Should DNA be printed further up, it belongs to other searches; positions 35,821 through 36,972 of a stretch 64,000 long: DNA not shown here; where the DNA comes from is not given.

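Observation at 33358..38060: Five-gene coupled operon predicting an acid to aldehyde to amine pathway plus a dipeptidase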

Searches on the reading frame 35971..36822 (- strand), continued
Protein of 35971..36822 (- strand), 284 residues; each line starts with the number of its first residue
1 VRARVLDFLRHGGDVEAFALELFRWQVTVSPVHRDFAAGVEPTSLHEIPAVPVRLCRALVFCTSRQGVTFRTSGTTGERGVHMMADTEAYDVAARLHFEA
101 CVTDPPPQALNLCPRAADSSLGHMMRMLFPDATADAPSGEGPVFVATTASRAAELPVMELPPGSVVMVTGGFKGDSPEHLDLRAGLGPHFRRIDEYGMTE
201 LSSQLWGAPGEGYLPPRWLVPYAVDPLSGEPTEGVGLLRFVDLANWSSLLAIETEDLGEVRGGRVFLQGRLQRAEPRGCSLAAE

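Call 28: search_protein_families(library=pfam, proteins=[L031:9016-11904:+, L063:11561-12598:+, L063:6730-7947:+, L058:9041-10486:+, L058:10476-11228:+, L058:11194-12996:+, L058:12993-13772:+, L070:10261-11610:+, L065:2153-4249:+, L036:3422-6517:+], max_evalue=0.001)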
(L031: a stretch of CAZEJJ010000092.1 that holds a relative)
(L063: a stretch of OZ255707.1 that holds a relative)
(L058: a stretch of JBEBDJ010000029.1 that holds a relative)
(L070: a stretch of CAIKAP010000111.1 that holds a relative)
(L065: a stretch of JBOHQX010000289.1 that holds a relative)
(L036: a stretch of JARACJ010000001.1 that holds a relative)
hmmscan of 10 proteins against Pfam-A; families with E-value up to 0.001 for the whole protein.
L031:9016-11904:+ (962 aa): 1 family
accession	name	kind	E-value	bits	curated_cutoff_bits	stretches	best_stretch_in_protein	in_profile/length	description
PF11617.13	Cu-binding_MopE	-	6.4e-32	109.9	27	4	93-123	1-30/30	Putative metal-binding motif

L063:11561-12598:+ (345 aa): 4 families
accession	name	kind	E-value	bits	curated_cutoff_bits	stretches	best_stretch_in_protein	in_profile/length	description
PF01408.29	GFO_IDH_MocA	-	2.1e-26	93.4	24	1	4-121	2-119/120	Oxidoreductase family, NAD-binding Rossmann fold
PF22725.1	GFO_IDH_MocA_C3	-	1.9e-13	51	27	1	131-260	2-120/124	GFO/IDH/MocA C-terminal domain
PF02894.22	GFO_IDH_MocA_C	-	1e-08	35.7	22.9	1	134-338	1-204/218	Oxidoreductase family, C-terminal alpha/beta domain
PF03435.24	Sacchrp_dh_NADP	-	0.00017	22.3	25.1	1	5-117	1-101/129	Saccharopine dehydrogenase NADP binding domain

L063:6730-7947:+ (405 aa): 1 family
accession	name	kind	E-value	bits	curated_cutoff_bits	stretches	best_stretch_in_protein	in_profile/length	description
PF13380.12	CoA_binding_2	-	8.4e-36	123.4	22.8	1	282-400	1-115/116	CoA binding domain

L058:9041-10486:+ (481 aa): 1 family
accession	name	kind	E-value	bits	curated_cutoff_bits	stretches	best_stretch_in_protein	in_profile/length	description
PF05893.19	LuxC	-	6.5e-81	272.7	21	1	61-462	3-401/401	Acyl-CoA reductase (LuxC)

L058:10476-11228:+ (250 aa): 2 families
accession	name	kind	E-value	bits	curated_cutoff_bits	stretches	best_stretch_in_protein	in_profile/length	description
PF00005.33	ABC_tran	-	1.8e-33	116.4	25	1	24-162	2-136/137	ABC transporter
PF13304.12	AAA_21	-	1.5e-08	35.6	27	1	124-195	227-300/304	AAA domain, putative AbiEii toxin, Type IV TA system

L058:11194-12996:+ (600 aa): 4 families
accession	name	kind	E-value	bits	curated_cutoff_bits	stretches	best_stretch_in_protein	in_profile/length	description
PF09084.16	NMT1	-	4.9e-45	154.5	20.5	1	312-522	3-216/216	NMT1/THI5 like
PF16868.10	NMT1_3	-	4.7e-10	40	27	1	327-455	28-166/289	NMT1-like family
PF13379.11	NMT1_2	-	6.7e-09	36.4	24.7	1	309-526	14-248/252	NMT1-like family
PF12974.12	Phosphonate-bd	-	8.2e-07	29.1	27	1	329-511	28-219/242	ABC transporter, phosphonate, periplasmic substrate-binding protein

L058:12993-13772:+ (259 aa): 4 families
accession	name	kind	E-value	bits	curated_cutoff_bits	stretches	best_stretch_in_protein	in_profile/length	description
PF13561.12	adh_short_C2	-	3.2e-57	194.3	27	1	16-256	1-235/236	Enoyl-(Acyl carrier protein) reductase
PF00106.31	adh_short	-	1.4e-46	158.9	26.6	1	10-209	1-192/195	short chain dehydrogenase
PF08659.16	KR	-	3.1e-08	34.2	22.6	1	11-95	2-89/180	KR domain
PF01370.27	Epimerase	-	0.00031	20.7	20.9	1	12-83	1-65/240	NAD dependent epimerase/dehydratase family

L070:10261-11610:+ (449 aa): 0 families

L065:2153-4249:+ (698 aa): 1 family
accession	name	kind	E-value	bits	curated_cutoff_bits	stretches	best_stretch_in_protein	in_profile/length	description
PF04551.19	GcpE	-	2e-127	425.4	32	2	20-301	1-253/343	GcpE protein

L036:3422-6517:+ (1031 aa): 5 families
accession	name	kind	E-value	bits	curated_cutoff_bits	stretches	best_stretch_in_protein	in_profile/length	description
PF00122.25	E1-E2_ATPase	-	4.7e-55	186.3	28.1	1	516-697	2-180/181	E1-E2 ATPase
PF00702.32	Hydrolase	-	6.3e-32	112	26.4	1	714-931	1-191/191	haloacid dehalogenase-like hydrolase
PF19335.5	HMBD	-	3.6e-12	46.5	23.6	1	328-354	2-28/28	Heavy metal binding domain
PF08282.18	Hydrolase_3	-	3.9e-07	30.5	20.9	0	916-961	208-253/255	haloacid dehalogenase-like hydrolase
PF12710.13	HAD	-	0.00016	22.6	27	1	853-927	89-188/189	haloacid dehalogenase-like hydrolase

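Call 30: search_solved_structures(query=L072:8959-10143:+, max_evalue=0.01, show_alignments=1)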
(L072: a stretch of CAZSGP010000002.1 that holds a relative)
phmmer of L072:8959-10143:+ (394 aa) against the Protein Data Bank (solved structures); distinct sequences matched with E-value up to 0.01: 1.
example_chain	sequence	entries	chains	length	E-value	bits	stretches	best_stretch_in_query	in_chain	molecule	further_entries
7xc6_A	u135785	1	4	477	9.5e-05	25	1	7-242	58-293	Long-chain acyl-protein thioester reductase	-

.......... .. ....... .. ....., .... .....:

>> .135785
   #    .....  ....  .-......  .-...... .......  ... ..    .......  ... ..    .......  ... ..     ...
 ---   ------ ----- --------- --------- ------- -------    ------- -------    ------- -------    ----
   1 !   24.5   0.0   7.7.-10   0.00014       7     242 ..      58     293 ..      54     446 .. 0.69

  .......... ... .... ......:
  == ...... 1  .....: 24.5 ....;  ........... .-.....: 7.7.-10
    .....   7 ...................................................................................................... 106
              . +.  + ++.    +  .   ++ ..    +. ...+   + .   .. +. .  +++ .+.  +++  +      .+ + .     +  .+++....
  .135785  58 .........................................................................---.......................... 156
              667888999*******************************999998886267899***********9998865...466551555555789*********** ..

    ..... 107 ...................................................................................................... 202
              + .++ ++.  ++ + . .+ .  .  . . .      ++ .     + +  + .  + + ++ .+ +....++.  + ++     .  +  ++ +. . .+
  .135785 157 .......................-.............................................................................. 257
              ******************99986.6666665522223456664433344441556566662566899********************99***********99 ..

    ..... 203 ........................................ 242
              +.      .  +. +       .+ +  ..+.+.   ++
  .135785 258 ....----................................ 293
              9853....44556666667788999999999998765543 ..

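Call 39: search_protein_representatives(alignment_id=A1)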
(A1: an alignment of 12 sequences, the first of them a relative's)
Query: 12 sequences, 315 profile positions. Proteins with E-value up to 0.001 (for the whole library): 3695; up to 1e-10: 2304; up to 1e-30: 1246. The best 150 are listed.
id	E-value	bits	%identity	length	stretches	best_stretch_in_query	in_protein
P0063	1.3e-142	490.7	-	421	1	1-314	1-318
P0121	3.0e-125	433.7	-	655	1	9-312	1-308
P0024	1.3e-124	431.6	-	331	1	4-313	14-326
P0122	1.7e-123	428.0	-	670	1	1-313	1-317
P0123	1.3e-122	425.1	-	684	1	3-313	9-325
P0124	4.8e-120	416.6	-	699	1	1-311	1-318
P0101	1.1e-119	415.4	-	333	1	1-313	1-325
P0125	1.3e-119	415.1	-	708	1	4-313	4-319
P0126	9.2e-119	412.4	-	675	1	1-313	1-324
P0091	3.8e-117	407.1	-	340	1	1-312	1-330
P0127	9.4e-112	389.4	-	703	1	2-313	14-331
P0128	8.3e-111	386.3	-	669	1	9-313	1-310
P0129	3.2e-110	384.3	-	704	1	5-313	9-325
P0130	2.0e-106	371.8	-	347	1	1-313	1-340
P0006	3.8e-105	367.7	-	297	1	7-313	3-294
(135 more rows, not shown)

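Call 42: search_protein_families(library=pfam, proteins=[L022:10996-12456:+, L051:5551-6453:+, L067:5488-6423:+, L019:10161-11138:+, L019:11291-12370:+, L074:6006-6557:+, L074:4859-5971:+, L053:4449-5231:+, L014:8982-9530:+, L014:9552-10334:+], max_evalue=0.001)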
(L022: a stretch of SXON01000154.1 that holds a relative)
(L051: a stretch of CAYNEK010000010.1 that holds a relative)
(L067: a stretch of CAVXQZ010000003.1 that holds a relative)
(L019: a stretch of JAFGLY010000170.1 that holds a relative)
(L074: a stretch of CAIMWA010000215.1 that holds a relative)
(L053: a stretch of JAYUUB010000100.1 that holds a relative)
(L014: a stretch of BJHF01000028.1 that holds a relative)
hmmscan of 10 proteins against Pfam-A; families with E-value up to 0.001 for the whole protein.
L022:10996-12456:+ (486 aa): 1 family
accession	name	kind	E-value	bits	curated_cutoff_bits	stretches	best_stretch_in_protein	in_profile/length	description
PF00990.26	GGDEF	-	5.7e-36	124.2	23.8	1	328-483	1-160/161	Diguanylate cyclase, GGDEF domain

L051:5551-6453:+ (300 aa): 3 families
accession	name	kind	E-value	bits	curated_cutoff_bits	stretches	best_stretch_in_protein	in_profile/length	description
PF00990.26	GGDEF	-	2.1e-46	158.1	23.8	1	141-297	2-161/161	Diguanylate cyclase, GGDEF domain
PF00498.31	FHA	-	1.6e-19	70.5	20.7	1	51-116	2-67/67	FHA domain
PF16697.10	Yop-YscD_cpl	-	1e-13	51.7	33.2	1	40-121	9-89/94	Inner membrane component of T3SS, cytoplasmic domain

L067:5488-6423:+ (311 aa): 3 families
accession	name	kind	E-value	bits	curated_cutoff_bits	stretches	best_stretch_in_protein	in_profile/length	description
PF00990.26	GGDEF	-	1.3e-47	162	23.8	1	152-308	2-161/161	Diguanylate cyclase, GGDEF domain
PF00498.31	FHA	-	1.1e-17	64.6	20.7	1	63-127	1-67/67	FHA domain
PF16697.10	Yop-YscD_cpl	-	1.5e-12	48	33.2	1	53-134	9-91/94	Inner membrane component of T3SS, cytoplasmic domain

L019:10161-11138:+ (325 aa): 1 family
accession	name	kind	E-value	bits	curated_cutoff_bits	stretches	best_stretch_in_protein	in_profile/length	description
PF00579.31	tRNA-synt_1b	-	1.4e-60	205.6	21.1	1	5-280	4-291/292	tRNA synthetases class I (W and Y)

L019:11291-12370:+ (359 aa): 2 families
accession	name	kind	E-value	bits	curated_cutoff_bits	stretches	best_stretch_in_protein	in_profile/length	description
PF04545.22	Sigma70_r4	-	3.1e-18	65.4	24.1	1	297-349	2-50/50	Sigma-70, region 4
PF04542.20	Sigma70_r2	-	3.1e-16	59.3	24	1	134-193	7-66/71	Sigma-70 region 2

L074:6006-6557:+ (183 aa): 1 family
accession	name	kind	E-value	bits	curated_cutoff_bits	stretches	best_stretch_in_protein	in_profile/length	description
PF01196.24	Ribosomal_L17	-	6.6e-31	107.5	27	1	20-145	1-97/97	Ribosomal protein L17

L074:4859-5971:+ (370 aa): 3 families
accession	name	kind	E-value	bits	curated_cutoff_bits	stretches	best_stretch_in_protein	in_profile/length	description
PF01000.31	RNA_pol_A_bac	-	5.3e-30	104.5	33.9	1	95-212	1-119/119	RNA polymerase Rpb3/RpoA insert domain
PF01193.29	RNA_pol_L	-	2.7e-27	94.7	24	1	65-262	1-74/74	RNA polymerase Rpb3/Rpb11 dimerisation domain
PF03118.21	RNA_pol_A_CTD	-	1.2e-26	92.6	23.8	1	284-346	5-67/67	Bacterial RNA polymerase, alpha chain C terminal domain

L053:4449-5231:+ (260 aa): 2 families
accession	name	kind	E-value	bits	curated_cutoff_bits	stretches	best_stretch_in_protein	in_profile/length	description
PF13230.11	GATase_4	-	1.3e-105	352.7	23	1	1-258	1-258/272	Glutamine amidotransferases class-II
PF13522.11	GATase_6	-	1.6e-06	28.6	27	1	73-139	12-78/130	Glutamine amidotransferase domain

L014:8982-9530:+ (182 aa): 0 families

L014:9552-10334:+ (260 aa): 0 families

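Call 43: find_encoding_contigs(protein=P0002, flank=6000, max_places=1)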
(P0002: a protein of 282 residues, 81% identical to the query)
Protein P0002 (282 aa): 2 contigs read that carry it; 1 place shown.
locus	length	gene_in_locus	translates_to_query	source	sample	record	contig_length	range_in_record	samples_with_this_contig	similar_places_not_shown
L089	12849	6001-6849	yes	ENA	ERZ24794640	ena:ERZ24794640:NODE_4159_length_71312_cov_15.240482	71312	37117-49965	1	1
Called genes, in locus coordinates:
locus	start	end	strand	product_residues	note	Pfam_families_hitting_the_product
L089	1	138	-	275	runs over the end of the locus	PF01430:HSP33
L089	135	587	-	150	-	PF11412:DsbD_N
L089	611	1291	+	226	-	PF00535:Glycos_transf_2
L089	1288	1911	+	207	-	PF09837:DUF2064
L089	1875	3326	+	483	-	PF01225:Mur_ligase, PF08245:Mur_ligase_M, PF02875:Mur_ligase_C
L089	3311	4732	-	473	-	-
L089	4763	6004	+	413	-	PF00202:Aminotran_3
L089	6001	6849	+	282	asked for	-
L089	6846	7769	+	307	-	PF05893:LuxC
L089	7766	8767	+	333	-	PF01244:Peptidase_M19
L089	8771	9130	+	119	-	-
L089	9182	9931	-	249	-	PF13085:Fer2_3, PF00111:Fer2 (faint), PF13183:Fer4_8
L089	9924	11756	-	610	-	PF00890:FAD_binding_2, PF01266:DAO (faint), PF03486:HI0933_like (faint), PF07992:Pyr_redox_2 (faint), PF02910:Succ_DH_flav_C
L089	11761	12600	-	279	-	-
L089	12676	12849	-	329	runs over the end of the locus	-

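Call 44: find_encoding_contigs(protein=P0010, flank=6000, max_places=1)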
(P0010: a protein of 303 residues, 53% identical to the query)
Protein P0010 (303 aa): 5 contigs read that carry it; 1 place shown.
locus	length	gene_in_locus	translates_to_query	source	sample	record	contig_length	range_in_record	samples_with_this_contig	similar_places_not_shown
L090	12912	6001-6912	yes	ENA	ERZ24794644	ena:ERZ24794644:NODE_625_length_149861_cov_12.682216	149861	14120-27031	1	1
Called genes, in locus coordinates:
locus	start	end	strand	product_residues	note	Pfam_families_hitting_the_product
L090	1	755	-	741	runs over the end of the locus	PF11412:DsbD_N, PF02683:DsbD_TM, PF13386:DsbD_2 (weak), PF00085:Thioredoxin, PF03190:Thioredox_DsbH (weak), PF13098:Thioredoxin_2, PF13899:Thioredoxin_7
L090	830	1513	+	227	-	PF00535:Glycos_transf_2, PF13641:Glyco_tranf_2_3 (weak)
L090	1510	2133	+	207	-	PF09837:DUF2064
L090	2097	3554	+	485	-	PF01225:Mur_ligase, PF08245:Mur_ligase_M, PF02875:Mur_ligase_C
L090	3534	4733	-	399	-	-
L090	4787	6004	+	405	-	PF00202:Aminotran_3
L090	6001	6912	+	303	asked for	-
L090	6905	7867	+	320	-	PF05893:LuxC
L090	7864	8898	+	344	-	PF01244:Peptidase_M19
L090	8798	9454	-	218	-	-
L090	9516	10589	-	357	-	PF04542:Sigma70_r2, PF04545:Sigma70_r4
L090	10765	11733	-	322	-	PF00579:tRNA-synt_1b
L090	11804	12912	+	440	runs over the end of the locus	-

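Call 48: search_protein_families(library=pfam, proteins=[L030:8170-9309:+, L048:3093-4223:+, L046:10230-11357:+, L064:10091-11194:+, L071:5610-6707:+, L067:10135-11322:+, L077:10121-11503:+, L062:10118-11653:+, L029:5817-7346:+, L040:10145-11854:+], max_evalue=0.001)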
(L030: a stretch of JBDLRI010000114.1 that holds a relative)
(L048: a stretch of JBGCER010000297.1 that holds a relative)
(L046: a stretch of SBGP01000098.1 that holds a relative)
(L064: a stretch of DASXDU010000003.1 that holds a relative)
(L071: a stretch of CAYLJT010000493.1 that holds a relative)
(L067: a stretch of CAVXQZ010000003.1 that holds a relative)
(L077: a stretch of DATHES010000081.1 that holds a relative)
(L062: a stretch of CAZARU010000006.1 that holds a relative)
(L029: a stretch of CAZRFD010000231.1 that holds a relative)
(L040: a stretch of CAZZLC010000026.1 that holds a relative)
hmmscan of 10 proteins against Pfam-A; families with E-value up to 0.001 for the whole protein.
L030:8170-9309:+ (379 aa): 0 families

L048:3093-4223:+ (376 aa): 0 families

L046:10230-11357:+ (375 aa): 1 family
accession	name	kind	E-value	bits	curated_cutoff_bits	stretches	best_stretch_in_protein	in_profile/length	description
PF03372.29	Exo_endo_phos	-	3.1e-07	30.8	24.5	1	61-366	13-225/225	Endonuclease/Exonuclease/phosphatase family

L064:10091-11194:+ (367 aa): 0 families

L071:5610-6707:+ (366 aa): 4 families
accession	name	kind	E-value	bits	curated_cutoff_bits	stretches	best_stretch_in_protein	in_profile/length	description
PF01590.32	GAF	-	2.7e-13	51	22.4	1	43-177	4-133/133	GAF domain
PF13185.12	GAF_2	-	5.6e-12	46.5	28.6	1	41-177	4-135/136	GAF domain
PF05524.18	PEP-utilisers_N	-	3.9e-11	43.6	24.4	1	205-323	2-121/121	PEP-utilising enzyme, N-terminal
PF13492.12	GAF_3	-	1.7e-08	35.4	27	1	44-179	5-129/129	GAF domain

L067:10135-11322:+ (395 aa): 2 families
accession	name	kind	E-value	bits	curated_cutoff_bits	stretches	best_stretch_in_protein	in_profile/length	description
PF13472.12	Lipase_GDSL_2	-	1.3e-07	32.7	32.9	1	197-371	3-175/178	GDSL-like Lipase/Acylhydrolase family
PF00657.28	Lipase_GDSL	-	8.5e-06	26.5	23.6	1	195-377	3-206/208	GDSL-like Lipase/Acylhydrolase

L077:10121-11503:+ (460 aa): 4 families
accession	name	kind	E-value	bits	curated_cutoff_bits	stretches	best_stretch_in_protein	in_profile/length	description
PF01590.32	GAF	-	3.9e-15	57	22.4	1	49-185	2-133/133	GAF domain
PF13185.12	GAF_2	-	3.9e-13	50.2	28.6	1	47-185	2-135/136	GAF domain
PF05524.18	PEP-utilisers_N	-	5e-10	40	24.4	1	213-330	2-121/121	PEP-utilising enzyme, N-terminal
PF13492.12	GAF_3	-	2.7e-09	38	27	1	53-186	6-128/129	GAF domain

L062:10118-11653:+ (511 aa): 0 families

L029:5817-7346:+ (509 aa): 0 families

L040:10145-11854:+ (569 aa): 0 families
